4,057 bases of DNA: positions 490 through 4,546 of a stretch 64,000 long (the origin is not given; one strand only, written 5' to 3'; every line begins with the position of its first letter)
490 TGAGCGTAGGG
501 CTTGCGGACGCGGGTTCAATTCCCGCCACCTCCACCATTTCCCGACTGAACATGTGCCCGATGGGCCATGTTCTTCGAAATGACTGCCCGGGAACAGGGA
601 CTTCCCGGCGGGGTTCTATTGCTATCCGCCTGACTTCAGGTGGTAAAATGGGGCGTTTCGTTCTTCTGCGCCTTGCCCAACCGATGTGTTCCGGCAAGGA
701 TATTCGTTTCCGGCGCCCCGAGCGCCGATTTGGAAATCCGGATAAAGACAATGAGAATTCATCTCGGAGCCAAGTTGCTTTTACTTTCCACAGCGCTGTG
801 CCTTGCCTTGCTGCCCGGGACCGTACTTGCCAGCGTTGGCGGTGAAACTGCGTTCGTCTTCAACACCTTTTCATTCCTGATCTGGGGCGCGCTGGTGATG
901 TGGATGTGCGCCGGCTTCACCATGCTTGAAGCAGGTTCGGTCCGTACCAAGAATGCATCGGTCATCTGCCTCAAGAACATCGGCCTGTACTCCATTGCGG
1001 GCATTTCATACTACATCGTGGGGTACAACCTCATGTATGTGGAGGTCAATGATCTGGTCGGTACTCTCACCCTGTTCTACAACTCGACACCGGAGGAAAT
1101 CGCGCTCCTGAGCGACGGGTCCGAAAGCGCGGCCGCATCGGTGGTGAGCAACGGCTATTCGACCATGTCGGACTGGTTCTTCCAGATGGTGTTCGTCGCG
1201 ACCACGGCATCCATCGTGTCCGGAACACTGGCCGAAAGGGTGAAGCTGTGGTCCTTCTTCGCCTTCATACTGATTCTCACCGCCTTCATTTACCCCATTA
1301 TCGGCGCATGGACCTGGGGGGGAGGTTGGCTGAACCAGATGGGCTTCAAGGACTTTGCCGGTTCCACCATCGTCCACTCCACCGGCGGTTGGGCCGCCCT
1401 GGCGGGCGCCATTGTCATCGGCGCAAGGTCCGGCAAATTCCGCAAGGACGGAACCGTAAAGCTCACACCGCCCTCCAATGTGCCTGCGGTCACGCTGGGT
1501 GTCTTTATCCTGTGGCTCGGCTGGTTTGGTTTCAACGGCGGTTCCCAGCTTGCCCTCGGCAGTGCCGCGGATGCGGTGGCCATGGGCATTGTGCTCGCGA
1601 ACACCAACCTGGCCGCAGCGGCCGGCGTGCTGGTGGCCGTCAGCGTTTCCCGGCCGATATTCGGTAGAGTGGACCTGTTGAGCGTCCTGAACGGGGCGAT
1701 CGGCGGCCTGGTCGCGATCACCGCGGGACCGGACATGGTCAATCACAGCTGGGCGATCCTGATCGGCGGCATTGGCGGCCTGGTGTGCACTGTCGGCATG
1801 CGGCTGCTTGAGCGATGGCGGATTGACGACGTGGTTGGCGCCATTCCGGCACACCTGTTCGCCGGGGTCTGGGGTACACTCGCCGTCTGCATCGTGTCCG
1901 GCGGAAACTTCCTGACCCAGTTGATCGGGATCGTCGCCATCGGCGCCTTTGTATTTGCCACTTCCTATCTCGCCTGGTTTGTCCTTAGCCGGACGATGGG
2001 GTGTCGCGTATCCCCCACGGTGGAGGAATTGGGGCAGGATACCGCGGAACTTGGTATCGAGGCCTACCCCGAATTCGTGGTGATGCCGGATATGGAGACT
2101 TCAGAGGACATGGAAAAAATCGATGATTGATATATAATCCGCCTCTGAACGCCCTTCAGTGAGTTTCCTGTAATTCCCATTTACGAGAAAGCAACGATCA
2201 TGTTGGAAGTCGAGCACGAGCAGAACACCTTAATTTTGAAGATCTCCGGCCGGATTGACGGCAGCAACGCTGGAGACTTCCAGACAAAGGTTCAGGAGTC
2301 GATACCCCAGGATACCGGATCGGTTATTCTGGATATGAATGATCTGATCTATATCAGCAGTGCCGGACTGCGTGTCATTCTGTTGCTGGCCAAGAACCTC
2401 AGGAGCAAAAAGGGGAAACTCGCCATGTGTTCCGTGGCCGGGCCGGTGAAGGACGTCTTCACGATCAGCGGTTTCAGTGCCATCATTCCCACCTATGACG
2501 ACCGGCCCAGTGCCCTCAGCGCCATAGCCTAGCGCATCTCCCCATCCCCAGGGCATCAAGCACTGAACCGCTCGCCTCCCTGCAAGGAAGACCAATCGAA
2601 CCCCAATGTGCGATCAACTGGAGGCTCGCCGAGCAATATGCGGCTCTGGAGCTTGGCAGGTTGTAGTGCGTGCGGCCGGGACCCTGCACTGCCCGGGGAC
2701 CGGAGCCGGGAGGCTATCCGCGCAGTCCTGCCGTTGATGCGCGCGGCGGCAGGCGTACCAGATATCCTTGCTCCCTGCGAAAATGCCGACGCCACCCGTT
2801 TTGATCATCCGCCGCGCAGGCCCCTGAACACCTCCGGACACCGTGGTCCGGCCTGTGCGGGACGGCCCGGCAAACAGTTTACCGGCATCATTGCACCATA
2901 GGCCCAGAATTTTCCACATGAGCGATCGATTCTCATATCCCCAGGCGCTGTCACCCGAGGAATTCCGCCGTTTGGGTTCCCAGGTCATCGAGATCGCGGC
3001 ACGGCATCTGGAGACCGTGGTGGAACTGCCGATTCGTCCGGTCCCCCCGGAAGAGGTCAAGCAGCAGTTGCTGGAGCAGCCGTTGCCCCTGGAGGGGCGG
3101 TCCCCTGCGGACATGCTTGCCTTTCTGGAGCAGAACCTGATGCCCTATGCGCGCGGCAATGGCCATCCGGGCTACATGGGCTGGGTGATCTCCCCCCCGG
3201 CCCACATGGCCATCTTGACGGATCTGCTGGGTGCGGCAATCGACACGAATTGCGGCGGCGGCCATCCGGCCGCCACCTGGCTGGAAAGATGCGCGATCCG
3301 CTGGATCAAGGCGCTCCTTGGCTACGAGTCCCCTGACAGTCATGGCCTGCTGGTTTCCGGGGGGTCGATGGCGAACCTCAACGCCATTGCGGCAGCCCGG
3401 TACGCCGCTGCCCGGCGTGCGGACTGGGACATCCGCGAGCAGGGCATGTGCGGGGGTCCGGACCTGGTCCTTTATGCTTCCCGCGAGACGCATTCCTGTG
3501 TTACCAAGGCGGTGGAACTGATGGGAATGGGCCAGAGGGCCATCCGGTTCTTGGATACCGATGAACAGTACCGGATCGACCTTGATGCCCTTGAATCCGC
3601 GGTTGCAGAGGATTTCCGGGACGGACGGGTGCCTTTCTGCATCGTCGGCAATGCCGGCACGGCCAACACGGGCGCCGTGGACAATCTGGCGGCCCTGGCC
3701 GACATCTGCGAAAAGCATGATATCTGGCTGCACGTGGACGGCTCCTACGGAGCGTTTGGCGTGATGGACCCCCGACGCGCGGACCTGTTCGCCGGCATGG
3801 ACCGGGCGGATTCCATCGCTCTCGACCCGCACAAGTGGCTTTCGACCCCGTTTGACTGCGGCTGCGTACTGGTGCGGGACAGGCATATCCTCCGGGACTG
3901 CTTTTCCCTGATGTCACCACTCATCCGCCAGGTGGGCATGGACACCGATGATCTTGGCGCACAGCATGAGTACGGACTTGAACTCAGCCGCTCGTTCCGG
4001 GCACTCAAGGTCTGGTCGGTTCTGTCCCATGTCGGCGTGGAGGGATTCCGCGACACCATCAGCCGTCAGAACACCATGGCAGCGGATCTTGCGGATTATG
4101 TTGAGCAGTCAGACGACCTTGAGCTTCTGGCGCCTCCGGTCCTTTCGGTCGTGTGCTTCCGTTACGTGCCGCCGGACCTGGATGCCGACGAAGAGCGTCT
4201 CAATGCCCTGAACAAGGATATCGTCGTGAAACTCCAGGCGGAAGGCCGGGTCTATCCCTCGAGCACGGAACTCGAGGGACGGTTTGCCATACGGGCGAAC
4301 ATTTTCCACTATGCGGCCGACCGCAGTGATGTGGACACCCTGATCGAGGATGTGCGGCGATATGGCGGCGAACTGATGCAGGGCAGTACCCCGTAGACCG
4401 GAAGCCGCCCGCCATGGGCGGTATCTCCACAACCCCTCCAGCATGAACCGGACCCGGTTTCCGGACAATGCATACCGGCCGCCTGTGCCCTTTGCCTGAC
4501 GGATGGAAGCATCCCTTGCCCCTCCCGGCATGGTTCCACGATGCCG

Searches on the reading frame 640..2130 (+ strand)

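Call 28: search_protein_families(library=pfam, proteins=[window:640-2130:+], max_evalue=0.00001)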
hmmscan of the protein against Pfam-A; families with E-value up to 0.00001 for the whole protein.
window:640-2130:+ (496 aa): 1 family
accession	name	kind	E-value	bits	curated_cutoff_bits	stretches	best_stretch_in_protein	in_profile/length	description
PF00909.26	Ammonium_transp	-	8e-95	318.3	23.2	1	79-476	3-399/399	Ammonium Transporter Family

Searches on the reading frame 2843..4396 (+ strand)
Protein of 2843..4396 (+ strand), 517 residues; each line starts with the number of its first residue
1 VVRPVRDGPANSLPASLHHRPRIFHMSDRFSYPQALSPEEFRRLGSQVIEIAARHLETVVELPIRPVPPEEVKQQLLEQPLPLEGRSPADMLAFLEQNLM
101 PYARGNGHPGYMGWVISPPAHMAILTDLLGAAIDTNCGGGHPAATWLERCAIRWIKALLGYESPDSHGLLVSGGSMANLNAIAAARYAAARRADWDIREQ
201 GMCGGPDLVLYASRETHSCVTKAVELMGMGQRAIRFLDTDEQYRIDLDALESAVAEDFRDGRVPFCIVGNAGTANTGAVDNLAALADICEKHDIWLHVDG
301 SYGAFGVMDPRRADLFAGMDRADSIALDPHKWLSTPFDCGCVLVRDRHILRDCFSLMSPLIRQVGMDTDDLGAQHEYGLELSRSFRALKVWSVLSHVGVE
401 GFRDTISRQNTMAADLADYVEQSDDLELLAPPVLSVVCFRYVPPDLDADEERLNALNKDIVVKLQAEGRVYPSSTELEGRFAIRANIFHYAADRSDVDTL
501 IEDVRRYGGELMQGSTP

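Call 28: search_protein_families(library=pfam, proteins=[window:2843-4396:+], max_evalue=0.00001)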
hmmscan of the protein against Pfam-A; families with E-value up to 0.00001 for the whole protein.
window:2843-4396:+ (517 aa): 2 families
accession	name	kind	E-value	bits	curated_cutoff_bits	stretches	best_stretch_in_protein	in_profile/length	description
PF00282.25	Pyridoxal_deC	-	3.3e-66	224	27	1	70-441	2-374/375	Pyridoxal-dependent decarboxylase conserved domain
PF05889.19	SepSecS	-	5.5e-07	29.1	21.1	1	209-304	104-196/389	O-phosphoseryl-tRNA(Sec) selenium transferase, SepSecS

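Call 32: search_protein_families(library=ncbifam, proteins=[window:2843-4396:+], max_evalue=1e-20)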
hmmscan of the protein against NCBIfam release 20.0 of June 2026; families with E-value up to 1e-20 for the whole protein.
window:2843-4396:+ (517 aa): 3 families
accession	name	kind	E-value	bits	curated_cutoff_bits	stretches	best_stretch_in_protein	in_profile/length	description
NF052646.1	DABADecarRhbB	equivalog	7.3e-51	173.2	900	1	80-492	69-466/491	L-2,4-diaminobutyrate decarboxylase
TIGR03799.1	NOD_PanD_pyr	equivalog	3.3e-46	157.8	606.1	1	163-449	157-445/522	pyridoxal-dependent aspartate 1-decarboxylase PanP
TIGR03812.1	tyr_de_CO2_Arch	equivalog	2.1e-33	115.7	299.4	1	133-456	44-339/375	tyrosine decarboxylase MfnA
